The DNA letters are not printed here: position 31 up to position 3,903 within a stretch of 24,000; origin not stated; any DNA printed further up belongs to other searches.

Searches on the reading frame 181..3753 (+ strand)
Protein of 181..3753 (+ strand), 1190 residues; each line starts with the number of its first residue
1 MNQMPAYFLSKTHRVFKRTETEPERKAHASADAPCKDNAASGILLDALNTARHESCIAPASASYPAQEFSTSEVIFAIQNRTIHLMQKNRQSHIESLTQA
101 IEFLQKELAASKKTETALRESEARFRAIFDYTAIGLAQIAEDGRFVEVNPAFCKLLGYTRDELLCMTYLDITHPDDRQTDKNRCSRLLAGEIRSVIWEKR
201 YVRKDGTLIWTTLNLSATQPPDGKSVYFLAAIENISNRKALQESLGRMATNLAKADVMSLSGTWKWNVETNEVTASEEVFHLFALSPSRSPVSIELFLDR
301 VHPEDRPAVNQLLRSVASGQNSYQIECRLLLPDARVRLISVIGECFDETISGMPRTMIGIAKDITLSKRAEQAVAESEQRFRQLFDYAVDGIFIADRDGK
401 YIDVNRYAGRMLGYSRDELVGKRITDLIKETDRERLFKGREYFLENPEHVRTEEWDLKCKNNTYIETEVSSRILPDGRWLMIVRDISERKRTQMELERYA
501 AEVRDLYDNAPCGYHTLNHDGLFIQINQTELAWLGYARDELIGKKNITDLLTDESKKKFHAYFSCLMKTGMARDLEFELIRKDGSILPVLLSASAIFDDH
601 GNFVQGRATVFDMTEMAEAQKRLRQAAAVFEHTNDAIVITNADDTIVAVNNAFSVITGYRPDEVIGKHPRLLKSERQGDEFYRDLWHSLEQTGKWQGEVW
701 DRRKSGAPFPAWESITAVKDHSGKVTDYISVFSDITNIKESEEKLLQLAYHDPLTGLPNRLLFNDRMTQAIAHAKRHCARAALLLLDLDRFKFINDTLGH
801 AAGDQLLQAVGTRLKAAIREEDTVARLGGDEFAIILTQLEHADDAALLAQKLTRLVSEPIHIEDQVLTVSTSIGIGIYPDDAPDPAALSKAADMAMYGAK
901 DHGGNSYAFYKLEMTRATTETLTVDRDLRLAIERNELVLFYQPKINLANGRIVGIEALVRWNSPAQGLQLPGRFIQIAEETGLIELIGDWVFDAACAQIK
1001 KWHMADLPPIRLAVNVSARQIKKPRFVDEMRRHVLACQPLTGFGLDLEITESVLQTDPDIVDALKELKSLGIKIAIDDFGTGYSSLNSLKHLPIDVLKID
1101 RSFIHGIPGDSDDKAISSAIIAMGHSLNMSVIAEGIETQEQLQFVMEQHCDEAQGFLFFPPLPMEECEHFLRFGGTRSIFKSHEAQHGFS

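Call 30: search_protein_families(library=pfam, proteins=[window:181-3753:+], max_evalue=0.0001)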
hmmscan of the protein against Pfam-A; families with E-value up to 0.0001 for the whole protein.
window:181-3753:+ (1190 aa): 11 families
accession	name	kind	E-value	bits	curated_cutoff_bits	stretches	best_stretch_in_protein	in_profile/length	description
PF00563.25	EAL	-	1.7e-74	250.6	31.3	1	926-1161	2-236/236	EAL domain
PF13426.13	PAS_9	-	1.2e-66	221.9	27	4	634-736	1-102/103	PAS domain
PF00989.32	PAS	-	7.9e-56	187.4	22.6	4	380-486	2-113/113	PAS fold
PF08447.18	PAS_3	-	5e-51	171.4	25.6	5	146-230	2-87/89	PAS fold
PF00990.26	GGDEF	-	7.1e-50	169.4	23.8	1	749-905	1-160/161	Diguanylate cyclase, GGDEF domain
PF08448.16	PAS_4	-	1e-39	135.6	23.1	4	386-491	2-110/110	PAS fold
PF13188.13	PAS_8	-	1.8e-31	107.4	21.8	3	379-430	1-49/65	PAS domain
PF12860.13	PAS_7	-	1.1e-09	38.8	27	1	390-493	6-114/115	PAS fold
PF14598.12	PAS_11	-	2e-08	34.6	25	0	394-433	7-46/109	PAS domain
PF24820.1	Diguanyl_cycl_sensor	-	2.9e-08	34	28.1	0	387-481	4-103/109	Diguanylate cyclase-like sensor domain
PF24990.1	PAS_13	-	1.9e-07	31.9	27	0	524-566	13-56/143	ERT1/acuK family PAS domain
